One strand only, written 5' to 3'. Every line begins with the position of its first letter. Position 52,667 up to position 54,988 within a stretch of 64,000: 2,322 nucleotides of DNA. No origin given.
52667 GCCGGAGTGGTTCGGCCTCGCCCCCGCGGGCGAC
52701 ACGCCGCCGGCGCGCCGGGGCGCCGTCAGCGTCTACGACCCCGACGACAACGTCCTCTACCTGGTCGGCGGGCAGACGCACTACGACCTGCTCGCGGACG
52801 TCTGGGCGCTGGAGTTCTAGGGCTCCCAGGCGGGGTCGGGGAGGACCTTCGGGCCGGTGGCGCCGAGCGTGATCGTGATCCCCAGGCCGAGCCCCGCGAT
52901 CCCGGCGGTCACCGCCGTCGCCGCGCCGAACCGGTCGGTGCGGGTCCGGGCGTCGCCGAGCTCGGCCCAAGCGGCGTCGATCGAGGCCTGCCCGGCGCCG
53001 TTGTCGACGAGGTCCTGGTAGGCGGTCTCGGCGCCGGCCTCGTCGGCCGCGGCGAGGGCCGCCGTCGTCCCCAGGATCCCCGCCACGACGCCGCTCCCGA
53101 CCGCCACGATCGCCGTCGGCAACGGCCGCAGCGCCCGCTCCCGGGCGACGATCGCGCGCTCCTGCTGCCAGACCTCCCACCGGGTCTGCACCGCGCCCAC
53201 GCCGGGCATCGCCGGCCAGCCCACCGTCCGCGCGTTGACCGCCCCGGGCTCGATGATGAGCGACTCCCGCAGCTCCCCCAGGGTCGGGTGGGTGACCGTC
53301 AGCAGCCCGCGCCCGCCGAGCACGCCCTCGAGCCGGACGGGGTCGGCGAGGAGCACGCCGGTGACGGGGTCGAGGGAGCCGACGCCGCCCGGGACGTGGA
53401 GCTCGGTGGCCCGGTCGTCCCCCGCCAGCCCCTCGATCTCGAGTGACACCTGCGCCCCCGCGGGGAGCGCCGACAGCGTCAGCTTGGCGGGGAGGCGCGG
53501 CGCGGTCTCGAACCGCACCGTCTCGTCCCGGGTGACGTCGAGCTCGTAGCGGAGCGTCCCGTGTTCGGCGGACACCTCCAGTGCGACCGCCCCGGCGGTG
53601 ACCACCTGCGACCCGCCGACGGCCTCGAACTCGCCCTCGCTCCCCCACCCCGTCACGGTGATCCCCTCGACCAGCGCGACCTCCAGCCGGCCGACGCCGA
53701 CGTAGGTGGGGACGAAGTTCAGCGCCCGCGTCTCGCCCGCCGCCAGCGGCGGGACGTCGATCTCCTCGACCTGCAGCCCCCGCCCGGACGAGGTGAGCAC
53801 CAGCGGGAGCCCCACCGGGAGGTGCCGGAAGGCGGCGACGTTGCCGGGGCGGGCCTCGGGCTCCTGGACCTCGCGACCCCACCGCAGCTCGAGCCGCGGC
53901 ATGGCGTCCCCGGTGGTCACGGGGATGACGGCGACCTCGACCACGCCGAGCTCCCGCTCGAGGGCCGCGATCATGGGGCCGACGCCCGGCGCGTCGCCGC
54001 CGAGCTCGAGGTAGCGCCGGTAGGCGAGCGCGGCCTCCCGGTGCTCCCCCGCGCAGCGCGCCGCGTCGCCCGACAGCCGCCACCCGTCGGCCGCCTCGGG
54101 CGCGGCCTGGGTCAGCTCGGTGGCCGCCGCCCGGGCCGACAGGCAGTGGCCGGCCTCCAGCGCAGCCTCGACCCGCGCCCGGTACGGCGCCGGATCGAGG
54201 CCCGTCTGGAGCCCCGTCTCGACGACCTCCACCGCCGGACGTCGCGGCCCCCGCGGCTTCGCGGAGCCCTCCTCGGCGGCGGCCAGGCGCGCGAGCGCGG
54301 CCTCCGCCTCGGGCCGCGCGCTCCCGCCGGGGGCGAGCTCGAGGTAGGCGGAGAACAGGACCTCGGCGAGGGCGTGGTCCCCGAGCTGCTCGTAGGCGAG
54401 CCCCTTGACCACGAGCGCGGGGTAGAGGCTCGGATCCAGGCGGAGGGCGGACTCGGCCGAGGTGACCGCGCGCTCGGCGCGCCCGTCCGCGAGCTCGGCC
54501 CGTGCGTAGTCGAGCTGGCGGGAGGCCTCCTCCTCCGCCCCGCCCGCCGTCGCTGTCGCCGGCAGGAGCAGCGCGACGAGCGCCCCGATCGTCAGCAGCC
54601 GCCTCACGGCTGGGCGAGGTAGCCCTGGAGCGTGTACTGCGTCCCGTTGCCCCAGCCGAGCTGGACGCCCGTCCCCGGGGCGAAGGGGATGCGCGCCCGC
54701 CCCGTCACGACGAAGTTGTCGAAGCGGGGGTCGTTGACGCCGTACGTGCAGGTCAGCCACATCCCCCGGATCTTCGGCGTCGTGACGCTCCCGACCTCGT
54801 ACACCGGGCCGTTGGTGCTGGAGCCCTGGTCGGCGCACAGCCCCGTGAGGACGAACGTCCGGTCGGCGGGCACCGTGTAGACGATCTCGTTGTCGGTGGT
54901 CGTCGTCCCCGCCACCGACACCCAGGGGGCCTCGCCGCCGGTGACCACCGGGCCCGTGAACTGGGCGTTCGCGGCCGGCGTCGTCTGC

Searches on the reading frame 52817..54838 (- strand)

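Call 14: search_protein_families(library=pfam, proteins=[window:52817-54838:-])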
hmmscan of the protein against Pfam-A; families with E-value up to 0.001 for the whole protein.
window:52817-54838:- (673 aa): 3 families
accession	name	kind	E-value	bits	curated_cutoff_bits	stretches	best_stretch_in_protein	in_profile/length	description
PF13432.12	TPR_16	-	1.6e-07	32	32.7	2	112-172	4-64/65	Tetratricopeptide repeat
PF07719.23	TPR_2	-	0.0001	22.6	27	0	141-170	3-32/34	Tetratricopeptide repeat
PF13181.12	TPR_8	-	0.00037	20.9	25.7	0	140-170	2-32/34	Tetratricopeptide repeat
